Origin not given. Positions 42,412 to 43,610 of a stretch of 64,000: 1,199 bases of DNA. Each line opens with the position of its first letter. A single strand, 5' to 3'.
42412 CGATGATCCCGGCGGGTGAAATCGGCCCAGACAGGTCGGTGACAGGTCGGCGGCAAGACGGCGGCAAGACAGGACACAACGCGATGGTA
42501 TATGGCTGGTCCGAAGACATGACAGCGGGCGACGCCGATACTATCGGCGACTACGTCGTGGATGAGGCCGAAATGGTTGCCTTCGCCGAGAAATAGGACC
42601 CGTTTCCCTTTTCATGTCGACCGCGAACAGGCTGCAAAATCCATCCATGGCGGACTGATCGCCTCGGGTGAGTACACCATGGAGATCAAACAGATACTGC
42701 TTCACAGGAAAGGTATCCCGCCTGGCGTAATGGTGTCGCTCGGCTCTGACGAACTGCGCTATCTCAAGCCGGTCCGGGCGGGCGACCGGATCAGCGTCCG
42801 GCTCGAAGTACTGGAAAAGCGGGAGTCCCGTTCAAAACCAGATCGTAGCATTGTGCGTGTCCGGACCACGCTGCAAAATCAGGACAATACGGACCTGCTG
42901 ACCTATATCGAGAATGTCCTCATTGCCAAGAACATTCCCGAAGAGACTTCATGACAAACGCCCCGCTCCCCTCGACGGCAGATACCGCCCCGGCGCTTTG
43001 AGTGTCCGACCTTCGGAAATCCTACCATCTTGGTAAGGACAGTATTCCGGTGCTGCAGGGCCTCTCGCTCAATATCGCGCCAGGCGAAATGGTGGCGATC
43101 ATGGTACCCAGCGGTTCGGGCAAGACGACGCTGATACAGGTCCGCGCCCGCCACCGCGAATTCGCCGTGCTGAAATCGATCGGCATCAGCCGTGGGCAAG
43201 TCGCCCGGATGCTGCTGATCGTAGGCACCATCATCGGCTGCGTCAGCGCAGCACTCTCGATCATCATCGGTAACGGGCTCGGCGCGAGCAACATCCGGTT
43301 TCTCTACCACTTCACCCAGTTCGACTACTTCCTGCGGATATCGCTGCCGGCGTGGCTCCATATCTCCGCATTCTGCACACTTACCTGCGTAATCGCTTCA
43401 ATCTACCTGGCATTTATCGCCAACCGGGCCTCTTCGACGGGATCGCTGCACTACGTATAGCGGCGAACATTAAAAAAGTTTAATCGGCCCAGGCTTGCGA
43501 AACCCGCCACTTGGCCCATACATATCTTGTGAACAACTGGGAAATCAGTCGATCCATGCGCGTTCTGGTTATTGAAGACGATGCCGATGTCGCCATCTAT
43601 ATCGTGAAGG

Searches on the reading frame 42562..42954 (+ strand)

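Call 63: search_protein_families(library=pfam, proteins=[window:42562-42954:+], max_evalue=0.001)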
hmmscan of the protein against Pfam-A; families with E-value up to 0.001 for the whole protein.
window:42562-42954:+ (130 aa): 3 families
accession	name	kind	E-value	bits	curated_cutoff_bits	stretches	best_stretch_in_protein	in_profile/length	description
PF01575.25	MaoC_dehydratas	-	2.4e-13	50.2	27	1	15-98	34-115/123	MaoC like domain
PF13452.11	FAS1_DH_region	-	3.3e-07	30.9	22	1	16-111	31-128/132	FAS1-like, dehydratase domain region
PF19315.5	MC_hydratase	-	5.2e-06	26.2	26.5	1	60-128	101-171/353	Mesaconyl-CoA hydratase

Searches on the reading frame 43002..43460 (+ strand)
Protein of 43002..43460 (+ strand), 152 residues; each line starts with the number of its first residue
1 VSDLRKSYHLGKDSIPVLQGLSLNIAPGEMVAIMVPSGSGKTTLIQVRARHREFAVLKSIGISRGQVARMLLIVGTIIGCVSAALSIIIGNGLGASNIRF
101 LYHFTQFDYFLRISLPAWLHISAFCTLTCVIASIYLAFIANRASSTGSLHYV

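Call 63: search_protein_families(library=pfam, proteins=[window:43002-43460:+], max_evalue=0.001)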
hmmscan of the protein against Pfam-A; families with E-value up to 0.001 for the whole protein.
window:43002-43460:+ (152 aa): 3 families
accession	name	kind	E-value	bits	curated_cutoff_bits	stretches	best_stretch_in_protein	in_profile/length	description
PF02687.27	FtsX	-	1.5e-12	48.1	25.5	1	42-141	18-116/120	FtsX-like permease C-terminal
PF00005.33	ABC_tran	-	1.3e-05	26.3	25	1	18-47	1-30/137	ABC transporter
PF03739.19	LptF_LptG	-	1.8e-05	24.4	27.9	1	49-89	76-116/353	Lipopolysaccharide export system permease LptF/LptG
